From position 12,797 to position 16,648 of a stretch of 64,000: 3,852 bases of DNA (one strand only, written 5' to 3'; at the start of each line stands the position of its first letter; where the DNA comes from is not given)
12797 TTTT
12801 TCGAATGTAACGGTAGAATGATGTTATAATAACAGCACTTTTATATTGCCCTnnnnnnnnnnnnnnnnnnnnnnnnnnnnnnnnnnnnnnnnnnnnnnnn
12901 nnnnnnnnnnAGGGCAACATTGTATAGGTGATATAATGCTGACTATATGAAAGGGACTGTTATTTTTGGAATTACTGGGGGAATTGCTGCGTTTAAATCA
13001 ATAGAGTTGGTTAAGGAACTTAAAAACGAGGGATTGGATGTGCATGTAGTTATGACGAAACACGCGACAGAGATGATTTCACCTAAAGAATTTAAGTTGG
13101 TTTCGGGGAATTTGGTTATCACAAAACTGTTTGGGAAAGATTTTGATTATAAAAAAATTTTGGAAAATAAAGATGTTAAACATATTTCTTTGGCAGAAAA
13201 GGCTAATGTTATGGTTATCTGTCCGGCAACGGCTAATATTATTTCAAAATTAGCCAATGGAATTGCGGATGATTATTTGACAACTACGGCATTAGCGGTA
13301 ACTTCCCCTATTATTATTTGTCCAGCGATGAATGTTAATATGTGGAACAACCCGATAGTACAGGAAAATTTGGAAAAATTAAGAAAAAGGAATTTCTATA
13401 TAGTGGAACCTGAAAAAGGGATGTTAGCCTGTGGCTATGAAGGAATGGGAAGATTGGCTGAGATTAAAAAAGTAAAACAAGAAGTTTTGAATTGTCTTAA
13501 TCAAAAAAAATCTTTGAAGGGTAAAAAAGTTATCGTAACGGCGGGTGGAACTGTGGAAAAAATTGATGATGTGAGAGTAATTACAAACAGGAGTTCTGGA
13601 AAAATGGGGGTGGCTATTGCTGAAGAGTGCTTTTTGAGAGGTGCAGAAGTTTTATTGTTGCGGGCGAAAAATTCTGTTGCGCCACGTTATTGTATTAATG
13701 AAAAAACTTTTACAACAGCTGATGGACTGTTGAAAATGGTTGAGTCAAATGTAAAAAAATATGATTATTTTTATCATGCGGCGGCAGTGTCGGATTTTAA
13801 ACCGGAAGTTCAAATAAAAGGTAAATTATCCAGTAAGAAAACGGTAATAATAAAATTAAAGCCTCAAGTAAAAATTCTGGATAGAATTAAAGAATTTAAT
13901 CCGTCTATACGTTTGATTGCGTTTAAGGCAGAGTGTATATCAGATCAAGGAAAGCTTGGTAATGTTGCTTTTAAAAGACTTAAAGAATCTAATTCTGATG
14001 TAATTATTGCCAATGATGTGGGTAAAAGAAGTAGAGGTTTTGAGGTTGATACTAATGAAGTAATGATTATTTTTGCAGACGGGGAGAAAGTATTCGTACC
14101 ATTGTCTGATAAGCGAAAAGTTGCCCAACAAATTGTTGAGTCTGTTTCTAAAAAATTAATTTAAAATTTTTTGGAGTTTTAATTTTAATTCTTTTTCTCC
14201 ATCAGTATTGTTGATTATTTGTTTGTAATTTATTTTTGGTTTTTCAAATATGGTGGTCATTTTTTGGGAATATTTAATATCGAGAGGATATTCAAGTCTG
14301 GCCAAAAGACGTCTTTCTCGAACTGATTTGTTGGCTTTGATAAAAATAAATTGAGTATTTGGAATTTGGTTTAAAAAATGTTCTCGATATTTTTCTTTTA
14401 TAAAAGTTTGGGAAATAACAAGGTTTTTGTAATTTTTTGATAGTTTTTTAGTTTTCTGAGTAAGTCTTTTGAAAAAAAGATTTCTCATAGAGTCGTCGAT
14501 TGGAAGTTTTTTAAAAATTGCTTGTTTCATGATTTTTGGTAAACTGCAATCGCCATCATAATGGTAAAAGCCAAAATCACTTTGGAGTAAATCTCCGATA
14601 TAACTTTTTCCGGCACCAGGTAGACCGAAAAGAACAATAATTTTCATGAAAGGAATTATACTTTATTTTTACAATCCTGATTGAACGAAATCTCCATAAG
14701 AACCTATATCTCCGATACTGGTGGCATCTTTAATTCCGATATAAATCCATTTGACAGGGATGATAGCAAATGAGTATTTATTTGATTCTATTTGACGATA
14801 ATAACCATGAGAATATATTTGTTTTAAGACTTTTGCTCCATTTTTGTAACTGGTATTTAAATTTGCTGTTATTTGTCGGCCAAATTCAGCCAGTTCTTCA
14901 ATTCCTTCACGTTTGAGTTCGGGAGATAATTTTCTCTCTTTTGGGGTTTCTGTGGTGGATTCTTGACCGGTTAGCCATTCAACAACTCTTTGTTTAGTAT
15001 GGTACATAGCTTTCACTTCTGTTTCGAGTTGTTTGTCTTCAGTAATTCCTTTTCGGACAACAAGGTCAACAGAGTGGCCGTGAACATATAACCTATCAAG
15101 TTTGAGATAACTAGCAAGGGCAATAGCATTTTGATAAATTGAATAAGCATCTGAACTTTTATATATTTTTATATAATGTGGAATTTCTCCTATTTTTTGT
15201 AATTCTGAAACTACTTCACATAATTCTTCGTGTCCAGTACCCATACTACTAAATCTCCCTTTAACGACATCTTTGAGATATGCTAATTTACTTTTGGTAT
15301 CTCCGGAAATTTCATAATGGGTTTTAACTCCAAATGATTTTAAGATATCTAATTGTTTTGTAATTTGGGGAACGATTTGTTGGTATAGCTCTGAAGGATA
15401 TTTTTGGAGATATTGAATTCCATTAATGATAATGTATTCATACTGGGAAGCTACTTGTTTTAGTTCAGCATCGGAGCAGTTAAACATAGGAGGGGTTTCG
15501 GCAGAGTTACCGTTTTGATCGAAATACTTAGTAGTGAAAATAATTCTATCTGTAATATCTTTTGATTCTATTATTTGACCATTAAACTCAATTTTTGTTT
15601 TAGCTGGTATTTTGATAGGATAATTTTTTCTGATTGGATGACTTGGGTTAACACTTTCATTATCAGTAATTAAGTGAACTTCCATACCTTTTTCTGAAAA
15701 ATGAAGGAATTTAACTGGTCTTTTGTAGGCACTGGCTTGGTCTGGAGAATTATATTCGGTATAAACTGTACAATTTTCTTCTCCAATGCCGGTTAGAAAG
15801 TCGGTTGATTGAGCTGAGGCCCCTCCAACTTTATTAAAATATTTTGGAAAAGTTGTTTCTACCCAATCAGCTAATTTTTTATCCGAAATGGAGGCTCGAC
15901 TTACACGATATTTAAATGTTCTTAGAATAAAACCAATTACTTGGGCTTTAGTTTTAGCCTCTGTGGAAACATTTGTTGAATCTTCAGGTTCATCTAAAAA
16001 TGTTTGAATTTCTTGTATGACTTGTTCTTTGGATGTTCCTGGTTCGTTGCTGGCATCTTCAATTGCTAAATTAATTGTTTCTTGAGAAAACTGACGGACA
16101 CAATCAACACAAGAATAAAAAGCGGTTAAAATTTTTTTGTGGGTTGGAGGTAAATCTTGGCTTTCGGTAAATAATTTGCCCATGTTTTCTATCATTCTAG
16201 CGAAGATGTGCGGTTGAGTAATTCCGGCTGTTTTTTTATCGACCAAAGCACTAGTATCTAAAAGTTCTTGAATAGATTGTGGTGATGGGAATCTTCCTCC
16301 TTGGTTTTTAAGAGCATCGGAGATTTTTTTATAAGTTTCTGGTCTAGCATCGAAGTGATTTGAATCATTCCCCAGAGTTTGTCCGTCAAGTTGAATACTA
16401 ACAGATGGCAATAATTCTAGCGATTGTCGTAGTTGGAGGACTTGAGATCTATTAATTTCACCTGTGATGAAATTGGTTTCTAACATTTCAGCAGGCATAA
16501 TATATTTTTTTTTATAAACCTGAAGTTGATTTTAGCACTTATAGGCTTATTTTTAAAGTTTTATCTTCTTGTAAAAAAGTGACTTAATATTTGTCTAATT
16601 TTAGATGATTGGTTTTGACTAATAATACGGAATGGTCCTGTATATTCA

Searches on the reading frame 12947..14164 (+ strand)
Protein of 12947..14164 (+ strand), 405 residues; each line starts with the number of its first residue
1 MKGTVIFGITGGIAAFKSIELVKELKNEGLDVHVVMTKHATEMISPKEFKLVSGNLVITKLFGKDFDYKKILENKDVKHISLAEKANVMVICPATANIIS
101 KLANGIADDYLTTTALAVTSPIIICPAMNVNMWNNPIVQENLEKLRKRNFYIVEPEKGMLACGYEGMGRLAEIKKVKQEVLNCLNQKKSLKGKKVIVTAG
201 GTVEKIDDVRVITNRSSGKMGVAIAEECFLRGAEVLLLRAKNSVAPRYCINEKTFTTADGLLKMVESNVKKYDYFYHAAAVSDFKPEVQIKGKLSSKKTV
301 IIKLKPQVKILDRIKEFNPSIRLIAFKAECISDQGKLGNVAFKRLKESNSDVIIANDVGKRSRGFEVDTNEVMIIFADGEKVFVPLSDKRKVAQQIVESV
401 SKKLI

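Call 5: search_protein_families(library=pfam, proteins=[window:12947-14164:+])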
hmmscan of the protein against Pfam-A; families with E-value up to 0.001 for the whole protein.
window:12947-14164:+ (405 aa): 2 families
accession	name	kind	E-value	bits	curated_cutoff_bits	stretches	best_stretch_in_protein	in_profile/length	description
PF04127.22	DFP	-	5.4e-49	167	22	1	190-375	1-186/186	DNA/pantothenate metabolism flavoprotein C-terminal domain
PF02441.25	Flavoprotein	-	2.4e-37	128.4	22.7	1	5-182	3-160/162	Flavoprotein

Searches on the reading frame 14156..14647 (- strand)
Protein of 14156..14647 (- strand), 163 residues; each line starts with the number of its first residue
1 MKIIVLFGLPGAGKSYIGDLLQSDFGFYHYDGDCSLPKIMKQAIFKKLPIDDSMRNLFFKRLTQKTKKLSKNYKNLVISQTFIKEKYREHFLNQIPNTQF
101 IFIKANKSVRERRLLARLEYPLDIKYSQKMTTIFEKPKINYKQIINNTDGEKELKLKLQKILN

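Call 5: search_protein_families(library=pfam, proteins=[window:14156-14647:-])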
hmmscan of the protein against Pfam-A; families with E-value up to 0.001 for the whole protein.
window:14156-14647:- (163 aa): 3 families
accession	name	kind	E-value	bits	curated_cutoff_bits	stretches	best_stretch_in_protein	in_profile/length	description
PF13238.12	AAA_18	-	6.4e-06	27.1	29.4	1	4-124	1-118/128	AAA domain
PF13207.12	AAA_17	-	7.5e-05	23.5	27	1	7-116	1-122/136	AAA domain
PF13671.12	AAA_33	-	0.00025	21.8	27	1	4-120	2-121/143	AAA domain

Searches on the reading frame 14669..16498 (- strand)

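Call 5: search_protein_families(library=pfam, proteins=[window:14669-16498:-])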
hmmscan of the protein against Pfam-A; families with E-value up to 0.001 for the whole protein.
window:14669-16498:- (609 aa): 1 family
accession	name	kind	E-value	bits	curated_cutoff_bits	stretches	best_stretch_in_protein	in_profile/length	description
PF04587.20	ADP_PFK_GK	-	5.7e-07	29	27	1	344-583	182-408/430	ADP-specific Phosphofructokinase/Glucokinase conserved region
